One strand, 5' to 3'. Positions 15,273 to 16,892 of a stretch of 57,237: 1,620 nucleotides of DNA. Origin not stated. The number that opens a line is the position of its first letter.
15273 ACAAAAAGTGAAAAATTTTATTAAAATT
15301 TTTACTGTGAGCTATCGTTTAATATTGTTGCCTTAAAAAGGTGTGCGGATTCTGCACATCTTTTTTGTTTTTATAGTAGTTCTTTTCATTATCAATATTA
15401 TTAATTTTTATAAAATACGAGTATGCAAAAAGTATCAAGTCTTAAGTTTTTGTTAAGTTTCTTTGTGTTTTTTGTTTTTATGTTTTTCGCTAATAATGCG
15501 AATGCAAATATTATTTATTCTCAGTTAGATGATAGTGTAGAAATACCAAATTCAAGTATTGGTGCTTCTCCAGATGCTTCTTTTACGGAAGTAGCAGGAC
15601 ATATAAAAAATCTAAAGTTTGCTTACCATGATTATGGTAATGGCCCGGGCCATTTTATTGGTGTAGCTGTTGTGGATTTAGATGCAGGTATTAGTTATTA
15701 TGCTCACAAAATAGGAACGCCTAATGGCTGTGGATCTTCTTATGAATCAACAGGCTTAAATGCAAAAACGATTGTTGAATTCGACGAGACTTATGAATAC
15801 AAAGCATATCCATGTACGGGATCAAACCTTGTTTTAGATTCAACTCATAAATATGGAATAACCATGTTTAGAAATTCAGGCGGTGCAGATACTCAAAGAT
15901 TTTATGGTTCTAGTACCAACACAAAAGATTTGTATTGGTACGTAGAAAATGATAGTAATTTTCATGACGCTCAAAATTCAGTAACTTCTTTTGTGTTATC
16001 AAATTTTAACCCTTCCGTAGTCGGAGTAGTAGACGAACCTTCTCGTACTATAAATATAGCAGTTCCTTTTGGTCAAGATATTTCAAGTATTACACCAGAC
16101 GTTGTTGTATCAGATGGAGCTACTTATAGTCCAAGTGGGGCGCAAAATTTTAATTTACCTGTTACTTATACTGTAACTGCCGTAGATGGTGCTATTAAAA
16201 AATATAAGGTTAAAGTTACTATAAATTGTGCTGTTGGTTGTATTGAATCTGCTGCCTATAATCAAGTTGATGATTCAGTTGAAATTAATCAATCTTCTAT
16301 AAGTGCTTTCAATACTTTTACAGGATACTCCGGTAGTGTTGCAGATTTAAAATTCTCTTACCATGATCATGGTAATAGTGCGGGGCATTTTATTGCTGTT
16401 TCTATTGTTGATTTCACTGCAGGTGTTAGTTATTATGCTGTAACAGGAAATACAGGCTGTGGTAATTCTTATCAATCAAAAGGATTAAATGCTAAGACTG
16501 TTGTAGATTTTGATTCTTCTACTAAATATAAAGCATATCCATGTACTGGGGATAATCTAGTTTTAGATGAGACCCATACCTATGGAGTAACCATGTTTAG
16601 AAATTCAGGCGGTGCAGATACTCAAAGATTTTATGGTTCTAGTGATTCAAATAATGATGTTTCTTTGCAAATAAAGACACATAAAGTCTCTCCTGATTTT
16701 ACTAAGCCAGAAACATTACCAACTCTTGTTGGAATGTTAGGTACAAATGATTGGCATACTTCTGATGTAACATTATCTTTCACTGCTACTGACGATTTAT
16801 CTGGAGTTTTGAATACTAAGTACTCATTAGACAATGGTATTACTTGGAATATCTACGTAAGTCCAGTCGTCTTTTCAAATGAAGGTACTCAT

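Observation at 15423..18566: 1047-aa secreted multi-repeat protein embedded between pilin genes: candidate pilus-associated adhesin with an unassigned duplicated N-terminal domain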

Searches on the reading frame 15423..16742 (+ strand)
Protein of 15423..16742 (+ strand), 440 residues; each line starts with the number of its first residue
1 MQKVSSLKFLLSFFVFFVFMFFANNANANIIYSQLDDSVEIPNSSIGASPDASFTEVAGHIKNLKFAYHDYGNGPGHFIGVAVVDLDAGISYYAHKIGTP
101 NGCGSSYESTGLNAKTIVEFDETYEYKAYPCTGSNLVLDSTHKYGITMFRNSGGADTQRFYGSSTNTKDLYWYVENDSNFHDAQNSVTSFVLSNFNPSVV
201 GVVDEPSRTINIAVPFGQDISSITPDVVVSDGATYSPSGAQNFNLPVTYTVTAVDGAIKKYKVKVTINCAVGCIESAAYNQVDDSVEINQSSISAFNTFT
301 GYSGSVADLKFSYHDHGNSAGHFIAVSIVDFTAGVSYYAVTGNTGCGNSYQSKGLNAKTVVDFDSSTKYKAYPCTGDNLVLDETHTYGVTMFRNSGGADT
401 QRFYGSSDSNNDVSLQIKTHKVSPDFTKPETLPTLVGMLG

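Call 7: find_homologous_proteins(query=window:15423-16742:+, max_evalue=0.001)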
Query window:15423-16742:+ (440 aa): 11 proteins with E <= 0.001 among 6072 candidates.
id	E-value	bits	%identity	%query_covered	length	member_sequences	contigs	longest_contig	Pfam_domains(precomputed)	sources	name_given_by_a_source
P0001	1.2e-194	665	99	69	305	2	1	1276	PF16410.11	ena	-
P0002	2.0e-22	98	38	22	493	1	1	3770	PF21226.5,PF24328.3,PF16410.11,PF22243.3,PF14734.13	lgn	-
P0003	3.4e-21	94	41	19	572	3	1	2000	PF01833.31,PF22243.3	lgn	-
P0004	4.6e-21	94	41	19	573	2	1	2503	PF01833.31,PF22243.3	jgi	-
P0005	4.9e-12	64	35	28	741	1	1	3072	-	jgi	jgi:hypothetical protein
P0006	4.3e-8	51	38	18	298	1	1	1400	PF07523.19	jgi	jgi:predicted ribosomally synthesized peptide with SipW-like signal peptide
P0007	2.2e-7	49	45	16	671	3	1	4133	PF16410.11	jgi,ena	jgi:hypothetical protein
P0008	1.3e-6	46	28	50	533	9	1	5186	PF08309.18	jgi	jgi:hypothetical protein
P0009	1.8e-6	46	48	15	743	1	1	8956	PF16410.11,PF00395.26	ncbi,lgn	-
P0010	4.4e-6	44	39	19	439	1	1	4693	PF16410.11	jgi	jgi:hypothetical protein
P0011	5.0e-6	44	27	39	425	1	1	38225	PF16410.11,PF19755.5,PF22243.3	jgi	jgi:enhancing lycopene biosynthesis protein 2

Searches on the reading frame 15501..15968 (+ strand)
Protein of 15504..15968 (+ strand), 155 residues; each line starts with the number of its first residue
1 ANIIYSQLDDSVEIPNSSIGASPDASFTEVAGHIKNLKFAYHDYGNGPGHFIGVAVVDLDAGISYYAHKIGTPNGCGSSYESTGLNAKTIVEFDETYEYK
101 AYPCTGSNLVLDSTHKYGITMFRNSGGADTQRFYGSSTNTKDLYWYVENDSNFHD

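Call 20: predict_structure(alignment_id=A1)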
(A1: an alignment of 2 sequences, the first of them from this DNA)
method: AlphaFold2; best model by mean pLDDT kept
length: 154 residues; sequences in the alignment: 2
mean_pLDDT: 38.0   pTM: 0.37
mean pLDDT of the five models: 38.0, 32.9, 29.8, 28.9, 28.7
residues with pLDDT >= 90: 0; 70-90: 0; 50-70: 17; < 50: 137
segments of 3 or more residues with pLDDT < 50: 1-50, 58-63, 69-117, 123-154
pLDDT, mean of each block of 10 residues (from residue 1): 25 24 26 38 43 53 51 43 41 44 39 48 40 29 29 26
secondary structure, 60 per line:
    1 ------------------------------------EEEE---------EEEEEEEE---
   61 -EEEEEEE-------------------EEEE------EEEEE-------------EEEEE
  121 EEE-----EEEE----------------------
elements in order: E37-40 E50-57 E62-68 E88-91 E98-102 E116-123 E129-132

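Call 21: search_protein_representatives(alignment_id=A1)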
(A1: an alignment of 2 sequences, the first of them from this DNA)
Query: 2 sequences, 156 profile positions. Proteins with E-value up to 0.001 (for the whole library): 14; up to 1e-10: 11; up to 1e-30: 9. The best 14 are listed.
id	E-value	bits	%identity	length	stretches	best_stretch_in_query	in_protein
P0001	3.3e-99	345.5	-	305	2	3-156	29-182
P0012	6.9e-90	315.3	-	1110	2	3-151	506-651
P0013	1.2e-74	265.8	-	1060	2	2-151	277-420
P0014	1.3e-48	181.2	-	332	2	3-152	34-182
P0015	2.1e-46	174.0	-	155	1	3-151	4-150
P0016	7.9e-46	172.1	-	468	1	3-153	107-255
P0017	3.6e-41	157.0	-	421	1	3-153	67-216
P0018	5.4e-37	143.5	-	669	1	3-153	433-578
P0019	6.3e-36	140.0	-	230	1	3-156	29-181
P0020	6.1e-26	107.5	-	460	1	5-151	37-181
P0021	6.2e-23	97.8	-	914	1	4-148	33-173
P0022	6.6e-08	49.0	-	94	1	3-58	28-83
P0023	1.8e-04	37.8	-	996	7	54-98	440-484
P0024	3.4e-04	36.9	-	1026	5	40-99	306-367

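Call 24: search_protein_families(library=pfam, proteins=[P0012, P0013, P0016, P0017, P0018, P0020, P0021], max_evalue=0.01)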
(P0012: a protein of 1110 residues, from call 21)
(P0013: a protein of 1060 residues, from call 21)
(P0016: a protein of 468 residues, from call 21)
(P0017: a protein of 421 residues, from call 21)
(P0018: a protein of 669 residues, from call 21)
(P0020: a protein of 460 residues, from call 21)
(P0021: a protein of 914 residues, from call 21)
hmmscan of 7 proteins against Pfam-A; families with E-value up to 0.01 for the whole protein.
P0012 (1110 aa): 4 families
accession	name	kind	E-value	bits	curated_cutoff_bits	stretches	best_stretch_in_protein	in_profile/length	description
PF16410.10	DUF5018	-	2.6e-28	99.4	38.2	2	641-811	117-276/352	Domain of unknown function (DUF5018)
PF16403.11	Bact_surface_Ig-like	-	4.4e-17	62.3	27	1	430-502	1-71/71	Bacterial surface protein, Ig-like domain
PF16341.10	DUF4971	-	5.2e-07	30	31.3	2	672-739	58-126/141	Domain of unknown function (DUF4971)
PF22243.2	DUF5018-rel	-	0.00092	19.8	28.1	0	692-737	65-115/115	DUF5018-related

P0013 (1060 aa): 6 families
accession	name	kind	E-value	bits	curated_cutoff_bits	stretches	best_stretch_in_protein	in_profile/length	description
PF02450.21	LCAT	-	5.7e-22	78.9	21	1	495-666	68-237/392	Lecithin:cholesterol acyltransferase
PF16410.10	DUF5018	-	1.4e-12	47.6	38.2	1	186-269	133-215/352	Domain of unknown function (DUF5018)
PF24096.1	DUF7379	-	5.2e-05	23.7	33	1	533-594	53-118/191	Domain of unknown function (DUF7379)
PF01674.24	Lipase_2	-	0.0003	20.8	20.3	1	532-607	56-127/219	Lipase (class 2)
PF22243.2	DUF5018-rel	-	0.0011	19.5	28.1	0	230-266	74-115/115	DUF5018-related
PF00561.26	Abhydrolase_1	-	0.0015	18.7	25.8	1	517-603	47-117/245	alpha/beta hydrolase fold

P0016 (468 aa): 2 families
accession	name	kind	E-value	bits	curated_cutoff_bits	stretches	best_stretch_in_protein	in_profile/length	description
PF16410.10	DUF5018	-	3.9e-31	108.6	38.2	2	253-355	125-224/352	Domain of unknown function (DUF5018)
PF22243.2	DUF5018-rel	-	1.2e-06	29.2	28.1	0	295-343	62-115/115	DUF5018-related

P0017 (421 aa): 2 families
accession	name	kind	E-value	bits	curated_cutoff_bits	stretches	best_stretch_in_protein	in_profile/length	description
PF16410.10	DUF5018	-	1.9e-07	30.7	38.2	1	12-80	162-231/352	Domain of unknown function (DUF5018)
PF13860.13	FlgD_ig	-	0.00046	20.5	27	1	261-331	11-77/79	FlgD Ig-like domain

P0018 (669 aa): 2 families
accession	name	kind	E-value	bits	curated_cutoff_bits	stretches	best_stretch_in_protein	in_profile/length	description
PF16410.10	DUF5018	-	2.5e-14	53.4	38.2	1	582-666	131-214/352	Domain of unknown function (DUF5018)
PF22243.2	DUF5018-rel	-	7.8e-05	23.3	28.1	1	621-663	67-114/115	DUF5018-related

P0020 (460 aa): 0 families

P0021 (914 aa): 5 families
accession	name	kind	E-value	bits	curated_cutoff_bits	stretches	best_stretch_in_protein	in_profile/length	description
PF02450.21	LCAT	-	4.8e-14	52.8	21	1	276-547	88-354/392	Lecithin:cholesterol acyltransferase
PF24096.1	DUF7379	-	1.3e-05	25.7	33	1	306-372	56-120/191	Domain of unknown function (DUF7379)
PF07819.20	PGAP1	-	0.00085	19.6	24.3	1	311-363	82-128/233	PGAP1-like alpha/beta domain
PF05990.18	DUF900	-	0.0018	18.2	20.5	1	302-365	78-137/232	Alpha/beta hydrolase of unknown function (DUF900)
PF05057.20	DUF676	-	0.0019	18.2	20.3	1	304-372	63-133/217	Putative serine esterase (DUF676)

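Call 44: predict_structure(alignment_id=A2)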
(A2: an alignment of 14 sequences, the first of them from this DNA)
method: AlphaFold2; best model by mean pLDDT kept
length: 156 residues; sequences in the alignment: 14
mean_pLDDT: 88.9   pTM: 0.85
mean pLDDT of the five models: 88.9, 88.2, 88.1, 87.6, 87.7
residues with pLDDT >= 90: 107; 70-90: 36; 50-70: 13; < 50: 0
segments of 3 or more residues with pLDDT < 50: none
pLDDT, mean of each block of 10 residues (from residue 1): 91 85 75 95 92 93 94 84 94 95 89 95 79 91 91 72
secondary structure, 60 per line:
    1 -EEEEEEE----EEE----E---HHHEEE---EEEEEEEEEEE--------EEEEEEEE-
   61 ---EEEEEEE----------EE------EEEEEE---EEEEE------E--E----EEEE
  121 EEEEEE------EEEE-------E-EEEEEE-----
elements in order: E2-8 E13-15 E27-29 E33-43 E52-59 E64-70 E89-94 E98-102 E117-126 E133-136 E146-151

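Call 47: fold_search(model_id=the predicted structure, library=pdb)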
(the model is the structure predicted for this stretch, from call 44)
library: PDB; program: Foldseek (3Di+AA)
matches with E <= 10: 1611; with E <= 0.001: 0
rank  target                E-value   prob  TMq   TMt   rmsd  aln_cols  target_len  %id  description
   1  1uy0_A                2.2e-03  0.97  0.36  0.41   8.7       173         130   10  Carbohydrate binding module (CBM6cm-2) from Cellvibrio mixtus lichenase 5A in complex with glc-1,3-glc-1,4-glc-1,3-glc (released 2004-03-11)
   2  6mge_C                3.6e-03  0.99  0.39  0.41   7.5       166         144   10  Structure of human 4-1BBL (released 2018-11-21)
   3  1uxz_A                4.5e-03  0.99  0.43  0.49   7.4       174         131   11  Carbohydrate binding module (CBM6cm-2) from Cellvibrio mixtus lichenase 5A (released 2004-03-11)
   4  6mge_B                7.6e-03  0.95  0.38  0.38   7.6       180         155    8  Structure of human 4-1BBL (released 2018-11-21)
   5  9eul                  7.6e-03  0.85  0.32  0.17  10.8       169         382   10  Cryo-EM structure of Staphylococcus aureus bacteriophage phi812 central spike protein - knob and petal domains (released 2025-04-09)
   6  6a3v_E                8.5e-03  0.85  0.34  0.35  11.3       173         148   11  Complex structure of human 4-1BB and 4-1BBL (released 2018-10-10)
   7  6fib_C                1.1e-02  0.94  0.39  0.41   8.1       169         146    9  Structure of human 4-1BB ligand (released 2019-03-13)
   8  3no8_A                1.1e-02  0.87  0.37  0.37  12.1       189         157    9  Crystal structure of the PHR domain from human BTBD2 Protein (released 2010-08-25)
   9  6t2r                  1.1e-02  0.60  0.27  0.20  11.1       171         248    9  Prominent members of the human gut microbiota express endo-acting O-glycanases to initiate mucin breakdown (released 2020-07-08)
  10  6d3n                  1.2e-02  0.98  0.42  0.47   6.6       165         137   10  Crystal structure of h4-1BB ligand (released 2018-05-09)
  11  6fib_B                1.2e-02  0.97  0.40  0.44   7.3       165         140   10  Structure of human 4-1BB ligand (released 2019-03-13)
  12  9jwb_Z                1.2e-02  0.96  0.40  0.34   6.9       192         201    9  Cyanophage A4 capsid asymmetric unit (released 2025-04-09)
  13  6cu0_B                1.2e-02  0.94  0.38  0.40  10.2       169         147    9  Crystal structure of 4-1BBL/4-1BB (C121S) complex in P21 space group (released 2018-05-09)
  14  6bwv_B                1.2e-02  0.96  0.38  0.41  10.4       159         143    8  Crystal Structure of the 4-1BB/4-1BBL Complex (released 2018-05-09)
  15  6cu0_C                1.3e-02  0.92  0.37  0.39  10.6       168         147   10  Crystal structure of 4-1BBL/4-1BB (C121S) complex in P21 space group (released 2018-05-09)
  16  6cu0_A                1.3e-02  0.80  0.33  0.34  11.8       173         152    8  Crystal structure of 4-1BBL/4-1BB (C121S) complex in P21 space group (released 2018-05-09)
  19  6a3v_K                1.9e-02  0.90  0.39  0.40   8.1       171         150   10  Complex structure of human 4-1BB and 4-1BBL (released 2018-10-10)
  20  6cu0_F                2.0e-02  0.94  0.41  0.42   7.7       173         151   10  Crystal structure of 4-1BBL/4-1BB (C121S) complex in P21 space group (released 2018-05-09)
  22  6a3v_U                2.1e-02  0.94  0.34  0.36   6.4       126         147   10  Complex structure of human 4-1BB and 4-1BBL (released 2018-10-10)
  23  6a3v_A                2.1e-02  0.72  0.33  0.35  10.9       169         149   11  Complex structure of human 4-1BB and 4-1BBL (released 2018-10-10)
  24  6a3v_C                2.3e-02  0.80  0.35  0.36  10.8       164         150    9  Complex structure of human 4-1BB and 4-1BBL (released 2018-10-10)
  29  6a3v_S                2.6e-02  0.80  0.35  0.37   9.8       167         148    9  Complex structure of human 4-1BB and 4-1BBL (released 2018-10-10)
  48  6mge_A                4.5e-02  0.80  0.40  0.40   8.3       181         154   10  Structure of human 4-1BBL (released 2018-11-21)
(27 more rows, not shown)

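Call 53: fold_search(model_id=the predicted structure, library=viral)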
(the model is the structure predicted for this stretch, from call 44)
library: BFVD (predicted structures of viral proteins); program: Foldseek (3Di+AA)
matches with E <= 10: 1711; with E <= 0.001: 10
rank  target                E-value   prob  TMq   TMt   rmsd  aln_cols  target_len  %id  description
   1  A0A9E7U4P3            3.1e-04  1.00  0.45  0.22   7.8       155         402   16  (no name in the UniProt tables at hand)
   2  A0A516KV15            3.1e-04  1.00  0.35  0.25  11.3       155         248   18  Minor tail protein [Microbacterium phage FuzzBuster]
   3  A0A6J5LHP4            4.3e-04  1.00  0.36  0.09   5.9       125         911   14  C1q domain containing protein [uncultured Caudovirales phage]
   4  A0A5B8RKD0            4.8e-04  0.99  0.37  0.22   8.4       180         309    9  Uncharacterized protein [Iridovirus Liz-CrIV]
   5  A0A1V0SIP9            8.2e-04  1.00  0.47  0.39   5.6       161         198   11  Uncharacterized protein [Klosneuvirus KNV1]
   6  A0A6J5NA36            8.6e-04  1.00  0.36  0.45   7.3       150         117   16  Uncharacterized protein [uncultured Caudovirales phage]
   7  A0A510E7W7            8.6e-04  1.00  0.35  0.47   8.7       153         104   14  (no name in the UniProt tables at hand)
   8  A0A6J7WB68            8.6e-04  1.00  0.40  0.14   7.0       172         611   13  C1q domain containing protein [uncultured Caudovirales phage]
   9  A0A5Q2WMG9            9.6e-04  1.00  0.44  0.22   6.7       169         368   14  (no name in the UniProt tables at hand)
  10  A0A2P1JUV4            9.6e-04  1.00  0.42  0.12   7.1       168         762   12  L-shaped tail fiber protein [Xanthomonas phage RiverRider]
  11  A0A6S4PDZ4            1.0e-03  0.89  0.28  0.22  11.4       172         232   14  Uncharacterized protein [uncultured phage MedDCM-OCT-S46-C10]
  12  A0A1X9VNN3            1.2e-03  1.00  0.43  0.36   5.9       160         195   11  Uncharacterized protein [Mimivirus AB-566-O17]
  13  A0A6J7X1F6            1.5e-03  0.99  0.34  0.42   7.9       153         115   12  Uncharacterized protein [uncultured Caudovirales phage]
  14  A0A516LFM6            1.6e-03  0.99  0.41  0.11  10.0       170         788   15  (no name in the UniProt tables at hand)
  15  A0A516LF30            1.6e-03  0.94  0.26  0.34  10.5       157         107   11  (no name in the UniProt tables at hand)
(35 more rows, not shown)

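Call 66: search_solved_structures(query=A2, max_evalue=10)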
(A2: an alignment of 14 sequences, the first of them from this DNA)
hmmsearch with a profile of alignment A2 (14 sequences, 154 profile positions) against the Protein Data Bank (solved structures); distinct sequences matched with E-value up to 10: 4.
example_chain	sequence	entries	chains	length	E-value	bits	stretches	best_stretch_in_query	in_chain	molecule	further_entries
4j34_A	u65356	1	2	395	0.89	12.5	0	106-142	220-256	Kynurenine 3-monooxygenase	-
5x6r_A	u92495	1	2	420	1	12.3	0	106-142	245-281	Kynurenine 3-monooxygenase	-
4j33_A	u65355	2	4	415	1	12.3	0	106-142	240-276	Kynurenine 3-monooxygenase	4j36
4j2w_A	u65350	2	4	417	1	12.3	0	106-142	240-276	Kynurenine 3-monooxygenase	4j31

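Call 67: search_protein_families(library=pfam, proteins=[window:15504-15968:+], max_evalue=10)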
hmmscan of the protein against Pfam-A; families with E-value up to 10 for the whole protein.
window:15504-15968:+ (155 aa): 1 family
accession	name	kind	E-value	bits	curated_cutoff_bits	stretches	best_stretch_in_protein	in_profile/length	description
PF05281.16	Secretogranin_V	-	0.15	12.1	25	1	54-120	93-156/232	Neuroendocrine protein 7B2 precursor (Secretogranin V)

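Call 75: search_protein_families(library=ncbifam, proteins=[P0012, P0013, P0021, P0020, P0017], max_evalue=0.1)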
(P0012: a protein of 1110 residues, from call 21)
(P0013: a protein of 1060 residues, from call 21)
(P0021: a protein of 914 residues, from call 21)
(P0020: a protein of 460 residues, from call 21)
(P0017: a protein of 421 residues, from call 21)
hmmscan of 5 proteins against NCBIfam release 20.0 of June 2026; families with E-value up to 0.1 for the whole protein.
P0012 (1110 aa): 0 families

P0013 (1060 aa): 1 family
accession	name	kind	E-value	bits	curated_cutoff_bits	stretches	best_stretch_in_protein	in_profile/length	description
NF038114.1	rightmost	domain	9.3e-29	100.1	35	1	941-1060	1-113/113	PxKF domain-containing protein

P0021 (914 aa): 2 families
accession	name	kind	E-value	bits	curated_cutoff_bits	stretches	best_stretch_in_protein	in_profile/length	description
NF045487.1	ASRP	equivalog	0.0005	18.8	300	1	746-903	125-286/593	archaea-specific SMC-related protein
NF011457.0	PRK14875.1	equivalog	0.057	12.4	307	1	295-348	175-227/372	acetoin dehydrogenase dihydrolipoyllysine-residue acetyltransferase subunit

P0020 (460 aa): 0 families

P0017 (421 aa): 3 families
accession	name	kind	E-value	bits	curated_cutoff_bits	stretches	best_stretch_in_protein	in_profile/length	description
NF005176.1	PRK06655.1-1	equivalog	0.00081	19.4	230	1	269-338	93-157/197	flagellar hook assembly protein FlgD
NF009276.0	PRK12633.1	equivalog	0.041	13.6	383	1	301-338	153-190/234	flagellar basal body rod modification protein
NF009452.0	PRK12812.1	equivalog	0.057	12.6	258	1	263-338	142-215/289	flagellar basal body rod modification protein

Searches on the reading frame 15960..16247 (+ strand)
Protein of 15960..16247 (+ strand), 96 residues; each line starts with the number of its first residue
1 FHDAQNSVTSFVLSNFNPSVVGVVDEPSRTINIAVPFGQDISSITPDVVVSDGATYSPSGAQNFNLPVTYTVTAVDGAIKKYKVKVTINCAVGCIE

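Call 79: search_protein_families(library=pfam, proteins=[window:15960-16247:+], max_evalue=0.1)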
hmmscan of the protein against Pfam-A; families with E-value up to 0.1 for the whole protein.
window:15960-16247:+ (96 aa): 1 family
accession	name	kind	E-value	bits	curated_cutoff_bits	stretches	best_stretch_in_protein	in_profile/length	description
PF16410.10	DUF5018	-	3.8e-13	49.5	38.2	1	6-88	134-215/352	Domain of unknown function (DUF5018)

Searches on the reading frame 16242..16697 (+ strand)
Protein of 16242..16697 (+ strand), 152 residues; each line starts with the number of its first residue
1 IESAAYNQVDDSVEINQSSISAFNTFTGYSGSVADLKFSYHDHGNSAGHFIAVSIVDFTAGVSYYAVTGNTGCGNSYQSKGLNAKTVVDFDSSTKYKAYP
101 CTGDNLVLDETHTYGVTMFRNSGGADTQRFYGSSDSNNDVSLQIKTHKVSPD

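Call 31: find_related_loci(query=A3, collection=genome_contigs, flank=10000)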
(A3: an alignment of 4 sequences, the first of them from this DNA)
Query A3 (152 aa) in genome_contigs; peptide patterns used: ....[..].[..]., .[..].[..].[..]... (x = any residue, [..] = any of these).
24 stretches matched a pattern; 3 encode a relative of the query (tblastn E <= 1e-3); 3 distinct loci.
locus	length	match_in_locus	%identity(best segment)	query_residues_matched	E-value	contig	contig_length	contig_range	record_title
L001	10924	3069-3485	60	6-144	2e-56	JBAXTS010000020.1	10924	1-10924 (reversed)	MAG: bacterium isolate ELA641 MAG641_20, whole genome shotgun sequence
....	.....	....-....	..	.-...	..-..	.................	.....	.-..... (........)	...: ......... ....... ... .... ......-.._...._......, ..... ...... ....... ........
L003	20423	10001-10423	46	3-144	3e-38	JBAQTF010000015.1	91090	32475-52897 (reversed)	MAG: Minisyncoccia bacterium isolate MFD03284_ilm_asm_bin37 k127_114081, whole genome shotgun sequence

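Call 67: search_protein_families(library=pfam, proteins=[window:16242-16697:+], max_evalue=10)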
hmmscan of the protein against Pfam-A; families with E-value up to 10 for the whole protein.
window:16242-16697:+ (152 aa): 0 families
